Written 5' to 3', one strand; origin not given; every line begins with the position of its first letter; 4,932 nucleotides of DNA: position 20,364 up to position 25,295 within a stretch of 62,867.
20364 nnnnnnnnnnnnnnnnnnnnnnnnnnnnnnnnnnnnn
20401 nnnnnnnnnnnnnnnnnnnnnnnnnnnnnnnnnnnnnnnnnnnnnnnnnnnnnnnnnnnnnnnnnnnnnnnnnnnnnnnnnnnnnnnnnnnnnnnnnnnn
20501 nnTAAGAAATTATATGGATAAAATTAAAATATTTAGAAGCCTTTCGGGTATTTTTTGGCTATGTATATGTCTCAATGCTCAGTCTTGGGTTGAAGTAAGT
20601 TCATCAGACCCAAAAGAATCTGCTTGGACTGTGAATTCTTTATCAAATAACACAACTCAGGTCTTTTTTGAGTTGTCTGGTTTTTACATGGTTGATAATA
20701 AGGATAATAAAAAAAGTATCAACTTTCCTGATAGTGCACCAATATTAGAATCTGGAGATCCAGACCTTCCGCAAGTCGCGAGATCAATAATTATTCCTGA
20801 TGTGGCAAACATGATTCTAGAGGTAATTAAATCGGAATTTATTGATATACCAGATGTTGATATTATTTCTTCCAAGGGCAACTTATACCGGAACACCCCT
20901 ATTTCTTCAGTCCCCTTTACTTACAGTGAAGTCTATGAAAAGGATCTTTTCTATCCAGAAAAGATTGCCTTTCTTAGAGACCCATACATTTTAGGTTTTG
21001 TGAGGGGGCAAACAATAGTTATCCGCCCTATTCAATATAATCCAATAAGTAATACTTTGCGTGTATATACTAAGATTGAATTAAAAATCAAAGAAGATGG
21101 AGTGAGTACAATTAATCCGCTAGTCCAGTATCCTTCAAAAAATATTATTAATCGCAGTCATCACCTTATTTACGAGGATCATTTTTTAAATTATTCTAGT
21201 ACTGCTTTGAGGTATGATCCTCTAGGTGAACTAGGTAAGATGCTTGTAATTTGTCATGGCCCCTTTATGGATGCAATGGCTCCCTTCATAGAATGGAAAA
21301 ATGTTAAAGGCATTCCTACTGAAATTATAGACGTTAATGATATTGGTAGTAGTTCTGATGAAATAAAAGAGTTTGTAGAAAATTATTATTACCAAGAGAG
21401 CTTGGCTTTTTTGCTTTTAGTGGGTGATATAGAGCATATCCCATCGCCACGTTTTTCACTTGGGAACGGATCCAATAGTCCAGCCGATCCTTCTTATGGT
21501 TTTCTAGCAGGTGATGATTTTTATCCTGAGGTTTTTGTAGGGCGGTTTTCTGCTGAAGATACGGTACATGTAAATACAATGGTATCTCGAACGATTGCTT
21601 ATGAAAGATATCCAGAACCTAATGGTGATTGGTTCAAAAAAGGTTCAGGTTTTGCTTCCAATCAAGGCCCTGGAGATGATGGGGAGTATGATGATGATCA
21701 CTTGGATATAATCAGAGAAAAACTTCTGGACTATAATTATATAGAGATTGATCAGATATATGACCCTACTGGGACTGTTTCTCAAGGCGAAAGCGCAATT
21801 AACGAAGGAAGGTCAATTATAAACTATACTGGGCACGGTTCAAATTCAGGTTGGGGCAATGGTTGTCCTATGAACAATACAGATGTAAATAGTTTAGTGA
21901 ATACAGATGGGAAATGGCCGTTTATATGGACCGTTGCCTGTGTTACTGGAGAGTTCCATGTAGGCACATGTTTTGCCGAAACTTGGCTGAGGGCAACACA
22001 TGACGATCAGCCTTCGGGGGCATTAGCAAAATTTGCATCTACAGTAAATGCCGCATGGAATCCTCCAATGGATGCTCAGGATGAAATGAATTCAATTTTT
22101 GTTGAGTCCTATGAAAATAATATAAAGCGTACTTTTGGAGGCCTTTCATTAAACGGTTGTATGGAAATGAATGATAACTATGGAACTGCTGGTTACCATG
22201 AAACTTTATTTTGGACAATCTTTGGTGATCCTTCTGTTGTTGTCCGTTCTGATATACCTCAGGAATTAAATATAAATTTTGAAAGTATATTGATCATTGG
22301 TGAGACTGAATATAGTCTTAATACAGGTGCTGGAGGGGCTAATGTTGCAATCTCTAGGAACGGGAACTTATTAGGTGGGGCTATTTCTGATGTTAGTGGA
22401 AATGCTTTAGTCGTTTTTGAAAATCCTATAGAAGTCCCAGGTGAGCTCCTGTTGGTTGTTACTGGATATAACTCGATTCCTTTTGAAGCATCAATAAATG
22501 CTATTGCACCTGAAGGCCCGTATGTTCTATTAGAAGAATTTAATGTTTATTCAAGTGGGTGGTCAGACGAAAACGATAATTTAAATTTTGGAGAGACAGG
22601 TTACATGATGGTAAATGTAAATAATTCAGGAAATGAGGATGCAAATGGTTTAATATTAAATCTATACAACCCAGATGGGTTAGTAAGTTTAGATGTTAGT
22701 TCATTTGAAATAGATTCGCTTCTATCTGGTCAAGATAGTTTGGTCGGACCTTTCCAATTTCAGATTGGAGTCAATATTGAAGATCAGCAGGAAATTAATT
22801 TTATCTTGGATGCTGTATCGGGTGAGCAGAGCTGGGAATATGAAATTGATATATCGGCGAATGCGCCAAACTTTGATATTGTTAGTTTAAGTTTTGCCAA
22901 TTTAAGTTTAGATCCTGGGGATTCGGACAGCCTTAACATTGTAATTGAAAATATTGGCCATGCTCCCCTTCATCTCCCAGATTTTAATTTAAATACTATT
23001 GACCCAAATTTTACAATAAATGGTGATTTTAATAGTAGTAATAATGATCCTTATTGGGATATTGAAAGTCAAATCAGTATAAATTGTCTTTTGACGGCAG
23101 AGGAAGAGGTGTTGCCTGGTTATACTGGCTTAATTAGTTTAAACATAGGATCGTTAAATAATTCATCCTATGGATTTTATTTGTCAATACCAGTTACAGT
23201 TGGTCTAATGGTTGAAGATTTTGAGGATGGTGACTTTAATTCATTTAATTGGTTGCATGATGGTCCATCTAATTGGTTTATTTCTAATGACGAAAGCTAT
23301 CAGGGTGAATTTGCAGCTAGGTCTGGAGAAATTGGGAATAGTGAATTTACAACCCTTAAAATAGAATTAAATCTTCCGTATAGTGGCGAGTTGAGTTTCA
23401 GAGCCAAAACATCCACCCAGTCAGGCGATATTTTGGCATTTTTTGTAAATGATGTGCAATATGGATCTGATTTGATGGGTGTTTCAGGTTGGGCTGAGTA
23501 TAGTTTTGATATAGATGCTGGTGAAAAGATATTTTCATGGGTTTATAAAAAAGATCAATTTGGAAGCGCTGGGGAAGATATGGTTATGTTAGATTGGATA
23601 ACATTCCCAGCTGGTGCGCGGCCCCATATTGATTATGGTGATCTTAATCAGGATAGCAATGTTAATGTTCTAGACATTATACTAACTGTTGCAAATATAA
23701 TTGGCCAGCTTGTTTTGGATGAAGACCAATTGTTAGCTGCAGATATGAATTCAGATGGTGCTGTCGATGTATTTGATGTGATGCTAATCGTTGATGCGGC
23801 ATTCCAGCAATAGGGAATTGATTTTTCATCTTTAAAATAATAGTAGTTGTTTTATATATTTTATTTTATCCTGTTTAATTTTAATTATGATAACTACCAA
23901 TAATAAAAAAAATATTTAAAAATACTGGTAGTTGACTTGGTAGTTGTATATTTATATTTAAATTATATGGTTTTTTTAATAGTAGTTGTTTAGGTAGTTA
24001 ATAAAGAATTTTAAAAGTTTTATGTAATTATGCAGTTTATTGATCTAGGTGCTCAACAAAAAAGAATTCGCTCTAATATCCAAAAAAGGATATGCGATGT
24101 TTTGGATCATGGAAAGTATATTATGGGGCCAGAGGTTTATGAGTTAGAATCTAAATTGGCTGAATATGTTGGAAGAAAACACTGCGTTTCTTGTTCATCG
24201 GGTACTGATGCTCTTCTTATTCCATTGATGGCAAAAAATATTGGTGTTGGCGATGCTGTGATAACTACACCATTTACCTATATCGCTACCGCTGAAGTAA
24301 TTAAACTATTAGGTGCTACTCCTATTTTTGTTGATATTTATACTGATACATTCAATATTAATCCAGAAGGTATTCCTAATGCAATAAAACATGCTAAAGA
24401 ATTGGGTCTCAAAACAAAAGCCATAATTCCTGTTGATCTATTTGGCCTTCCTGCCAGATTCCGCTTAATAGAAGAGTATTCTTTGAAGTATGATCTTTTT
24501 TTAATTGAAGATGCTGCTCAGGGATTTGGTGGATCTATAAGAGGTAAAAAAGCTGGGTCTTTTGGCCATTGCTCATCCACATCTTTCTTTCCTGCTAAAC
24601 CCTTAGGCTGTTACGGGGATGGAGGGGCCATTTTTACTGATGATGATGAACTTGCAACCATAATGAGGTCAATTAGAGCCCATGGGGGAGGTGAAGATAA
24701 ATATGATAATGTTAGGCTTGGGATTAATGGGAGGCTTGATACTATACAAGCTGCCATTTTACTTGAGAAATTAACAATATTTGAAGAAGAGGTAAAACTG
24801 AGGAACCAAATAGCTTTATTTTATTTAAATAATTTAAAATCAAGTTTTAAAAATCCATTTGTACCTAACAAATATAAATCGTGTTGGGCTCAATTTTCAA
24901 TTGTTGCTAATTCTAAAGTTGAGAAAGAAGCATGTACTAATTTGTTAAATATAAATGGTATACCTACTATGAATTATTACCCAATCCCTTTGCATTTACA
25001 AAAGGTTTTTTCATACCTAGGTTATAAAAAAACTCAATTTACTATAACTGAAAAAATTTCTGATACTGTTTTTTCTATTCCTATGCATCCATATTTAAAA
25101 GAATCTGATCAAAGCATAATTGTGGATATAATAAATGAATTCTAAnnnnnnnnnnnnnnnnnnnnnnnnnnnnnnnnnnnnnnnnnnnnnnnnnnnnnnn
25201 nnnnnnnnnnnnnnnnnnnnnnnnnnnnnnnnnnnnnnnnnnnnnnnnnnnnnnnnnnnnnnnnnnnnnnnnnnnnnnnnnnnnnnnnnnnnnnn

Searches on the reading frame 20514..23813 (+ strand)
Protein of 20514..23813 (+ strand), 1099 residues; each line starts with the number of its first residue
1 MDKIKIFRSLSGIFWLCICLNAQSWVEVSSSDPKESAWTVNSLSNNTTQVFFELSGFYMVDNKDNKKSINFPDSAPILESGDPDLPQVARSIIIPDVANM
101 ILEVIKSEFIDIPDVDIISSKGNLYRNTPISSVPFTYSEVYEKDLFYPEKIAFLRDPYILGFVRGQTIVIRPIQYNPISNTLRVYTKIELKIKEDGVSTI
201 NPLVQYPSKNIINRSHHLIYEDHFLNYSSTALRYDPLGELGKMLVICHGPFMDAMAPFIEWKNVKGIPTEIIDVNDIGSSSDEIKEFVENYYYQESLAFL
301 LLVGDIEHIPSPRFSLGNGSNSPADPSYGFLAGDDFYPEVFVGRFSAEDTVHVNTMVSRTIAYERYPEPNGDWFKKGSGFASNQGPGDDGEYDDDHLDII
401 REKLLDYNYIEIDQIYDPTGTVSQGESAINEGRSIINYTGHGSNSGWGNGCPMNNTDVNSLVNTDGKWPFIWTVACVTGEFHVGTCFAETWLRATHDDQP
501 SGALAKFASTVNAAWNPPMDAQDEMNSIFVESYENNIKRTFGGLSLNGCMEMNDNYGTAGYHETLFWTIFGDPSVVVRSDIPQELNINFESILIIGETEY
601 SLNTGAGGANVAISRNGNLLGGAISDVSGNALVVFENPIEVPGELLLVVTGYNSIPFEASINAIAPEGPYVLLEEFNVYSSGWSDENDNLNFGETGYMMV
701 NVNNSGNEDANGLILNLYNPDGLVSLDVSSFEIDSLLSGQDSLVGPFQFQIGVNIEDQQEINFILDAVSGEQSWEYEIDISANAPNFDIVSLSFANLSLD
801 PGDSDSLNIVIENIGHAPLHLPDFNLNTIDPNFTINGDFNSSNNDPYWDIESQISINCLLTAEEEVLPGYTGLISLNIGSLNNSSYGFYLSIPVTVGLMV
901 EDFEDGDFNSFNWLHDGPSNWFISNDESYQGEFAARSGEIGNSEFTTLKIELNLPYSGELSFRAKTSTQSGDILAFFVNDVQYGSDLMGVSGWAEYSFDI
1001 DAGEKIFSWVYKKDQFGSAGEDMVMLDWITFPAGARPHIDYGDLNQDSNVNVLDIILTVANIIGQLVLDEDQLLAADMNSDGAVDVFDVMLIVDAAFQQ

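Call 35: search_protein_families(library=pfam, proteins=[window:20514-23813:+], max_evalue=0.0001)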
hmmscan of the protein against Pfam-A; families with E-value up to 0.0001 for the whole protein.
window:20514-23813:+ (1099 aa): 4 families
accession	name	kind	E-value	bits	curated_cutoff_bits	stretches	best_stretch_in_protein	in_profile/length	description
PF01364.23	Peptidase_C25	-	1.1e-51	176.6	23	1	243-576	1-373/374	Peptidase family C25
PF08126.16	Propeptide_C25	-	7.7e-26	90.9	22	1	48-215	22-192/205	Propeptide_C25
PF03785.20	Peptidase_C25_C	-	2.5e-11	43.7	25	1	582-662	1-79/79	Peptidase family C25, C terminal ig-like domain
PF00404.24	Dockerin_1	-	1.2e-06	29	22.9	1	1041-1092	1-52/57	Dockerin type I domain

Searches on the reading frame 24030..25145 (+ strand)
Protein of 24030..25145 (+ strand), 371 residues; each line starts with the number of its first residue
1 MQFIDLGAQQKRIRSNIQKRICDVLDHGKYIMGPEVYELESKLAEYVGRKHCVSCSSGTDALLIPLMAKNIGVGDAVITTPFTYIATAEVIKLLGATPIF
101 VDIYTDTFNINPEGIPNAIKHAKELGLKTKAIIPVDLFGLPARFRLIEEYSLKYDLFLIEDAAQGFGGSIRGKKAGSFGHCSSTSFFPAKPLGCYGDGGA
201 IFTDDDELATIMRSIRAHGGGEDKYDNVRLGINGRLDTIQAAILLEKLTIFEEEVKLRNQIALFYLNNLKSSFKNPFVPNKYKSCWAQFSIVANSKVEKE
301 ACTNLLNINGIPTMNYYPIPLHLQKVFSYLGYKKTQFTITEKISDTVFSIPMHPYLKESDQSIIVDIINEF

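Call 35: search_protein_families(library=pfam, proteins=[window:24030-25145:+], max_evalue=0.0001)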
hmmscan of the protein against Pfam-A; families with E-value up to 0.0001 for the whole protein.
window:24030-25145:+ (371 aa): 2 families
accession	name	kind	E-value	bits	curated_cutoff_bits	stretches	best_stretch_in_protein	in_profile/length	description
PF01041.23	DegT_DnrJ_EryC1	-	1.8e-100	337.1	19.8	1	13-368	3-359/360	DegT/DnrJ/EryC1/StrS aminotransferase family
PF00155.27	Aminotran_1_2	-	2.6e-07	30.6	19.7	1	36-133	44-151/361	Aminotransferase class I and II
